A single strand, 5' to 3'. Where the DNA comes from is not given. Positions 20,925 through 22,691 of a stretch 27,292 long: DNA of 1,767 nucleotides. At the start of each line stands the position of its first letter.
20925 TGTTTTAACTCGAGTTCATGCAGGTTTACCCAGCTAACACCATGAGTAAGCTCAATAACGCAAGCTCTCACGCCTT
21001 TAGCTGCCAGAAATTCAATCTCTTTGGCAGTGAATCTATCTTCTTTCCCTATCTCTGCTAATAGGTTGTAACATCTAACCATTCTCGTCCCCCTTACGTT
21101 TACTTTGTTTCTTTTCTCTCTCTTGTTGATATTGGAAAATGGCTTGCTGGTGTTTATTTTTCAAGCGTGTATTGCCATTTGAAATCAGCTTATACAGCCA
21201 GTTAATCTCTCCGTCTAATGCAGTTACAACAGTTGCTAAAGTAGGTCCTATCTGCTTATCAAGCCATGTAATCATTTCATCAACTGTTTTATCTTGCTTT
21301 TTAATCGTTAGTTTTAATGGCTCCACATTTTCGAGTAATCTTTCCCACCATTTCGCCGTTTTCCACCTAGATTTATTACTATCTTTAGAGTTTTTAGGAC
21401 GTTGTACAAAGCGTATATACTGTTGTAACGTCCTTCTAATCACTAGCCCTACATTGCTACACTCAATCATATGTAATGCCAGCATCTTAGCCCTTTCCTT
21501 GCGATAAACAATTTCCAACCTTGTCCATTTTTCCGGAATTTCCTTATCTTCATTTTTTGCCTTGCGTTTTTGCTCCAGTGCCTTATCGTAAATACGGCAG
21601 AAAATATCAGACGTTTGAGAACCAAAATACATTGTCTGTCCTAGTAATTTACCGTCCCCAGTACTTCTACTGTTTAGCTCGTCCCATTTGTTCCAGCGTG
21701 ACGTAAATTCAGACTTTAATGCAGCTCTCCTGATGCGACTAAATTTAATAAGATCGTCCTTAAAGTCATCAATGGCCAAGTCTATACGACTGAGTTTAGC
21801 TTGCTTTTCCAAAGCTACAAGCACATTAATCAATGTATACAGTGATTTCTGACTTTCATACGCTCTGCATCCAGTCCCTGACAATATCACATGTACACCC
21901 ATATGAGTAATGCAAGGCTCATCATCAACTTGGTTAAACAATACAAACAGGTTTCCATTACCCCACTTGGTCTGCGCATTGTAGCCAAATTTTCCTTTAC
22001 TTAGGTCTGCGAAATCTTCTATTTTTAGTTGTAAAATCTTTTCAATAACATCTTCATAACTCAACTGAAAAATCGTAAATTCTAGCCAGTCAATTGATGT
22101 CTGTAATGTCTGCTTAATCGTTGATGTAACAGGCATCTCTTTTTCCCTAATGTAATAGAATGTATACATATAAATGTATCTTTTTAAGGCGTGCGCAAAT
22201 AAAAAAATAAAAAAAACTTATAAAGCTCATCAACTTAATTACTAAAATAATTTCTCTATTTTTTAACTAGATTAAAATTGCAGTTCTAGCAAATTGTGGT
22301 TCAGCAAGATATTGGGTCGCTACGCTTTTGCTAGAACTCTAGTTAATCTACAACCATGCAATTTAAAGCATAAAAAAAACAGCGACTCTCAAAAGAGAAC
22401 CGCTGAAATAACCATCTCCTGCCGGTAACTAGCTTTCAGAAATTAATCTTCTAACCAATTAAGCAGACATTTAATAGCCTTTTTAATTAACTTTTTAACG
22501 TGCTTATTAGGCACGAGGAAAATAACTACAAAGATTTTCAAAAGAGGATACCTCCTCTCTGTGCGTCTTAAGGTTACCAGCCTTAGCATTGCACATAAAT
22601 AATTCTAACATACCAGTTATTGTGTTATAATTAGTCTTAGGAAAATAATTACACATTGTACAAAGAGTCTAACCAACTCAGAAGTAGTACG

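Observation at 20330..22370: Rep_trans-family gene coupled to a GH25-LysM muramidase, with its upstream IR-containing region present in three copies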

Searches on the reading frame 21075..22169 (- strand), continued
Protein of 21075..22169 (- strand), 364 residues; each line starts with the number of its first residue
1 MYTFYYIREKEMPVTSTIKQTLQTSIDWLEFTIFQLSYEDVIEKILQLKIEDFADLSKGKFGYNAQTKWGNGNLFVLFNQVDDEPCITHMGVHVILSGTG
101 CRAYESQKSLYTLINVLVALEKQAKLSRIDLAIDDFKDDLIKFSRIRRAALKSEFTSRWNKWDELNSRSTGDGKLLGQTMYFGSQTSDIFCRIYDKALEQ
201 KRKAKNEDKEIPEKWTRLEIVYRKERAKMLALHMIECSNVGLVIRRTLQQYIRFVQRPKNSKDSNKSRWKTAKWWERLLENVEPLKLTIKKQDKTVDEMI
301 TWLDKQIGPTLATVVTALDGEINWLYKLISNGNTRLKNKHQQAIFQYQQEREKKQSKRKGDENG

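Call 87: search_dna_similar(query=window:21075-22136:-, collection=plasmids, mode=protein, max_rows=60, max_evalue=1e-20)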
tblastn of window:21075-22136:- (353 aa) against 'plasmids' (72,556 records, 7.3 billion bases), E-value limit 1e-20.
Records with a match: 40; places in all: 45; records where one place covers at least 80% of the query: 38.
Best place of each record, by identity: 95-99% 1; 90-95% 4; <60% 35.
By first word of the organism name: Lactobacillus 13; Bacillus 11; Ligilactobacillus 5; Paenibacillus 2; Staphylococcus 2; Xanthomonas 1; Psychrobacillus 1; Exiguobacterium 1; Macrococcoides 1; Geobacillus 1; and 2 more.
By predicted mobility (MOB-suite, as given by PLSDB): mobilizable 25; non-mobilizable 15.
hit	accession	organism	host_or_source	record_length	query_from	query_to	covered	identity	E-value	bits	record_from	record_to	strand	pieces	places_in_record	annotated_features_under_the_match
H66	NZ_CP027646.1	Ligilactobacillus salivarius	hen,single cell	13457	1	353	100%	94.1%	0e+0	661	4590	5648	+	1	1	replication initiation factor domain-containing protein | LysM peptidoglycan-binding domain-containing protein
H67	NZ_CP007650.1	Ligilactobacillus salivarius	swine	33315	1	353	100%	93.8%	0e+0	672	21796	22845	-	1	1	replication initiation factor domain-containing protein | LysM peptidoglycan-binding domain-containing protein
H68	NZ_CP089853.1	Ligilactobacillus salivarius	Pig,faecal sample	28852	1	353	100%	93.8%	0e+0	672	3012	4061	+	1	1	replication initiation factor domain-containing protein | LysM peptidoglycan-binding domain-containing protein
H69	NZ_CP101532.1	Ligilactobacillus salivarius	Xinyang black-feather laying hens,mixed ...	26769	1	334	95%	94.0%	0e+0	654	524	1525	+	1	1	replication initiation factor domain-containing protein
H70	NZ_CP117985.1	Ligilactobacillus salivarius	cell culture,raw chicken meat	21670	1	194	55%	95.9%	7e-120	387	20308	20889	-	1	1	replication initiation factor domain-containing protein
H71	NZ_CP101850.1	Xanthomonas oryzae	Oryza sativa,High altitude japonica ...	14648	11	333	92%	49.9%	8e-106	347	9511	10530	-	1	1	record has no annotation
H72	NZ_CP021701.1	Lactobacillus johnsonii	Meleagris gallopavo,ileum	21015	9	333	92%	49.5%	1e-101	335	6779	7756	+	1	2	replication initiation factor domain-containing protein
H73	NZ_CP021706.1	Lactobacillus johnsonii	Meleagris gallopavo,ileum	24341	9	333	92%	49.5%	1e-101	335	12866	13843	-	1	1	replication initiation factor domain-containing protein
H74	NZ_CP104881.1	Lactobacillus amylovorus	Pig,Single cell,feces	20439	11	333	92%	49.5%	1e-99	329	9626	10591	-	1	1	replication initiation factor domain-containing protein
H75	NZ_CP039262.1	Lactobacillus johnsonii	Gallus gallus,whole organism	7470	7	333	93%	48.6%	1e-98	327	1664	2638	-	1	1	replication initiation factor domain-containing protein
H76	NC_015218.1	Lactobacillus amylovorus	-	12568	10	333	92%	49.1%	2e-99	328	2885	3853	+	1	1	replication initiation factor domain-containing protein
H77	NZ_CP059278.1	Lactobacillus taiwanensis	Mus musculus,pure culture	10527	9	334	92%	48.5%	3e-102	337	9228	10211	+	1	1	replication initiation factor domain-containing protein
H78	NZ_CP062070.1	Lactobacillus johnsonii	swine,cell culture,feces,feces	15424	9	333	92%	48.6%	7e-101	333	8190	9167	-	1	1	replication initiation factor domain-containing protein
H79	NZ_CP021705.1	Lactobacillus johnsonii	Meleagris gallopavo,ileum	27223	1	333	94%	47.2%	6e-95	316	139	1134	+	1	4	replication initiation factor domain-containing protein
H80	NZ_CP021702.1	Lactobacillus johnsonii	Meleagris gallopavo,ileum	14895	7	333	93%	47.7%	8e-95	315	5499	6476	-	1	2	replication initiation factor domain-containing protein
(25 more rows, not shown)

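Call 91: search_protein_families(library=pfam, proteins=[L013:4197-4739:-], max_evalue=0.01)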
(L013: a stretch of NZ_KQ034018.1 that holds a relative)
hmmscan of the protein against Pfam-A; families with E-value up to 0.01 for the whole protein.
L013:4197-4739:- (180 aa): 0 families

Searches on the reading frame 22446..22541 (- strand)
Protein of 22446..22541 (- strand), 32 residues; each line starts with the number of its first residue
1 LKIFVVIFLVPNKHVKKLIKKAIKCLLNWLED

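Call 66: search_protein_families(library=pfam, proteins=[window:22446-22541:-], max_evalue=1)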
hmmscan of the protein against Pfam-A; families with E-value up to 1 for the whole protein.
seq(32 aa): 0 families
